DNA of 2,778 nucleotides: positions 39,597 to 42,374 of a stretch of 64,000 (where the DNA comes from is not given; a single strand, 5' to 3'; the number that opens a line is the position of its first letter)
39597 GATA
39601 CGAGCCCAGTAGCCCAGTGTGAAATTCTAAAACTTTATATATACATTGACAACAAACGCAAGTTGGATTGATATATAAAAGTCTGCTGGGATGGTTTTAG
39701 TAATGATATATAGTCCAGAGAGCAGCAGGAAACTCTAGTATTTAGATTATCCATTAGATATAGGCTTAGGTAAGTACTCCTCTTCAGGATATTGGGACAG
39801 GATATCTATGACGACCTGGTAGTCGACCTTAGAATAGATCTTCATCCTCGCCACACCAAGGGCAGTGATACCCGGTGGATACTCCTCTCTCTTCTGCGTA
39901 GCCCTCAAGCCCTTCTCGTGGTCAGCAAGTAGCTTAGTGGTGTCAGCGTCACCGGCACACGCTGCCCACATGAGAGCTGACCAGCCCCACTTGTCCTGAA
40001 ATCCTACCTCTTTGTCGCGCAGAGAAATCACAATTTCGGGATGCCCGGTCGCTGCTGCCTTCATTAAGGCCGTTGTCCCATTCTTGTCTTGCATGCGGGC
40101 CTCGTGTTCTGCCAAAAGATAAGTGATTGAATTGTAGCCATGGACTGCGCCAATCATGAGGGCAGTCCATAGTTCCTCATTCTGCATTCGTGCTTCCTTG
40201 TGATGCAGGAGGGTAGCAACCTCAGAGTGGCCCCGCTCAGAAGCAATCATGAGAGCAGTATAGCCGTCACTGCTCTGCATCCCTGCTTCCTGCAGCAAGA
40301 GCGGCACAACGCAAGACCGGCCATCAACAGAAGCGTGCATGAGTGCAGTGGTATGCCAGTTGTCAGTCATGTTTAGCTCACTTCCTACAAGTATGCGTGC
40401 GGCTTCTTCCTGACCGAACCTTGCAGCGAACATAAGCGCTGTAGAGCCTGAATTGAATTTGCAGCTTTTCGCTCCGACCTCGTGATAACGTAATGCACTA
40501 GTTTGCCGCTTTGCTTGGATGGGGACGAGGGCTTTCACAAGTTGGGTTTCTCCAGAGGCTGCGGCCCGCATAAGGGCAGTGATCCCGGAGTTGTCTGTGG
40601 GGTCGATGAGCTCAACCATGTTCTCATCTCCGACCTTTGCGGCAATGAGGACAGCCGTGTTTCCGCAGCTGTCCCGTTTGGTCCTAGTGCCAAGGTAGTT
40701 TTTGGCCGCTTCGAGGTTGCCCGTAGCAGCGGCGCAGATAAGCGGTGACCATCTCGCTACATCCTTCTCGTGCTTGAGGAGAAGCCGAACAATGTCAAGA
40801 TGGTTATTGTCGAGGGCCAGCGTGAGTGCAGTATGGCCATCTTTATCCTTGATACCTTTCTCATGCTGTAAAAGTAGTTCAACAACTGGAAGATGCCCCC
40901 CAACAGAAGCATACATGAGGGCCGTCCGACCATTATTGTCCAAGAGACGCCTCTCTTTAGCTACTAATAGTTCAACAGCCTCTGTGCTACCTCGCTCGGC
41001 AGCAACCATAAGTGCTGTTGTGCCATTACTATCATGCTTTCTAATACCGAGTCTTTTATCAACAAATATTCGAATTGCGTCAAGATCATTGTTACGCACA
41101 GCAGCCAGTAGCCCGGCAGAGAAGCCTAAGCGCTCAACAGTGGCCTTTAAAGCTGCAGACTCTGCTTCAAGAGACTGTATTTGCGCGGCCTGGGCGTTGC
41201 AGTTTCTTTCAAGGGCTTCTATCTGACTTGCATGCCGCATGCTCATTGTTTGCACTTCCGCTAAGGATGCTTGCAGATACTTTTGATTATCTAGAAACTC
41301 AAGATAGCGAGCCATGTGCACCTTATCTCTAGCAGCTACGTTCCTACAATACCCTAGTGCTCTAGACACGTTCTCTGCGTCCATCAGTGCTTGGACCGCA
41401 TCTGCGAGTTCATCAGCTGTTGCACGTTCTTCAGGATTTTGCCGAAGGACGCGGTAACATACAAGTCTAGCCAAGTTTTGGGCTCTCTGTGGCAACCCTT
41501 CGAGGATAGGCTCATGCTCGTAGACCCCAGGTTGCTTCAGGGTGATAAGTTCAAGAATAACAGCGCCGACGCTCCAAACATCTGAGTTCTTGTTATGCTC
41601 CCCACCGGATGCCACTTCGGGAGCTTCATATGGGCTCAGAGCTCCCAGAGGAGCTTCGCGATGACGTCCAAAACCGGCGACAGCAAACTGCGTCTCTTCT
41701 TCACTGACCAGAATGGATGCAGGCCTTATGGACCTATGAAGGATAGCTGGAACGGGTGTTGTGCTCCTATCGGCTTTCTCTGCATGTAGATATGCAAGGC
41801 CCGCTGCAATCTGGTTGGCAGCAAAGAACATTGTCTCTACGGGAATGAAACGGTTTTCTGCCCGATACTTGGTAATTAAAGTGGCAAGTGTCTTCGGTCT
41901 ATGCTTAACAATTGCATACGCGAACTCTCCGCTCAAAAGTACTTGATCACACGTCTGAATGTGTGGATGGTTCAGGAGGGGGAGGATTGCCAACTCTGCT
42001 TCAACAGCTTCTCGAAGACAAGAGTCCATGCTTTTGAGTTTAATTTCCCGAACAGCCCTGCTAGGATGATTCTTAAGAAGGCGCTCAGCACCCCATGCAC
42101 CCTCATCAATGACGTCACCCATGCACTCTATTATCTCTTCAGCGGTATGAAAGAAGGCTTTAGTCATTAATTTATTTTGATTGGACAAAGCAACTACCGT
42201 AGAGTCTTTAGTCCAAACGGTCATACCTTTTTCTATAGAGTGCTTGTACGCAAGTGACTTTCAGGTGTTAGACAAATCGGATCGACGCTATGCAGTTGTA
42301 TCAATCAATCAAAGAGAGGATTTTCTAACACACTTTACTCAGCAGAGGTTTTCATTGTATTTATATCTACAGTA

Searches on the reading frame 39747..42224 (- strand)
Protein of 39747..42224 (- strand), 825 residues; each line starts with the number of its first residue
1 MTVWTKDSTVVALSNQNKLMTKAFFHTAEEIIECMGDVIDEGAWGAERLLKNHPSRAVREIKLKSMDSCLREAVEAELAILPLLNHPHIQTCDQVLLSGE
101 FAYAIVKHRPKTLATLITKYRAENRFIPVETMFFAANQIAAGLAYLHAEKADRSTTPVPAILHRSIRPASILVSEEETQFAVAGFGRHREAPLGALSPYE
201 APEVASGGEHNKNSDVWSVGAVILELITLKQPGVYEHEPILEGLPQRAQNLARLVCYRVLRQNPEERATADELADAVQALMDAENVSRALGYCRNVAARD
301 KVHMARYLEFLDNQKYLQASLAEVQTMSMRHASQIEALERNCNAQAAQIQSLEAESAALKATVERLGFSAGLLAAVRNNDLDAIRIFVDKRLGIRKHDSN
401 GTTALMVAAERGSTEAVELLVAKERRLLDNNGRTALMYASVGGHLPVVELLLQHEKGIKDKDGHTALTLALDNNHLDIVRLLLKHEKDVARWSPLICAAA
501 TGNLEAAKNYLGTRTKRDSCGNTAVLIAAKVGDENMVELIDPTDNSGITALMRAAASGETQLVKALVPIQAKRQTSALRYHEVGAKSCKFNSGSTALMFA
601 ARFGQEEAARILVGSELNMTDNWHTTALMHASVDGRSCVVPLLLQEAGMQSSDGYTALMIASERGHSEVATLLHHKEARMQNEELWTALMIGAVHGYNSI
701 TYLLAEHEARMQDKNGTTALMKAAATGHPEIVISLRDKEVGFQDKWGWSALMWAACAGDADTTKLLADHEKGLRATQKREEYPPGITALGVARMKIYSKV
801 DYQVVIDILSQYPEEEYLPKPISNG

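Call 75: search_protein_families(library=pfam, proteins=[window:39747-42224:-], max_evalue=0.001)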
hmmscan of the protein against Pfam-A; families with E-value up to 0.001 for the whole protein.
window:39747-42224:- (825 aa): 8 families
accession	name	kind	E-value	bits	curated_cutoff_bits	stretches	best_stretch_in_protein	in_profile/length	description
PF12796.13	Ank_2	-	9.1e-72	238.1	27.3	6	372-455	1-83/90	Ankyrin repeats (3 copies)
PF00023.36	Ank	-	1.7e-44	147.7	21.1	2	431-454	1-24/33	Ankyrin repeat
PF13637.12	Ank_4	-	4.6e-38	128.8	22.7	2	373-421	2-50/50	Ankyrin repeats (many copies)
PF13857.12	Ank_5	-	9.8e-32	109.1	27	2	428-470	12-56/56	Ankyrin repeats (many copies)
PF13606.12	Ank_3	-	6.3e-30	99.9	22.3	0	462-489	1-28/30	Ankyrin repeat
PF00069.31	Pkinase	-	2.6e-18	66.8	31.7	1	54-273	25-236/263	Protein kinase domain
PF07714.23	PK_Tyr_Ser-Thr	-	3.6e-11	43.3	23.1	1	56-232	31-203/258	Protein tyrosine and serine/threonine kinase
PF24521.3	Ank_KRIT1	-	8.9e-07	29.2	80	0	402-486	19-108/149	KRIT1 ankyrin-repeats domain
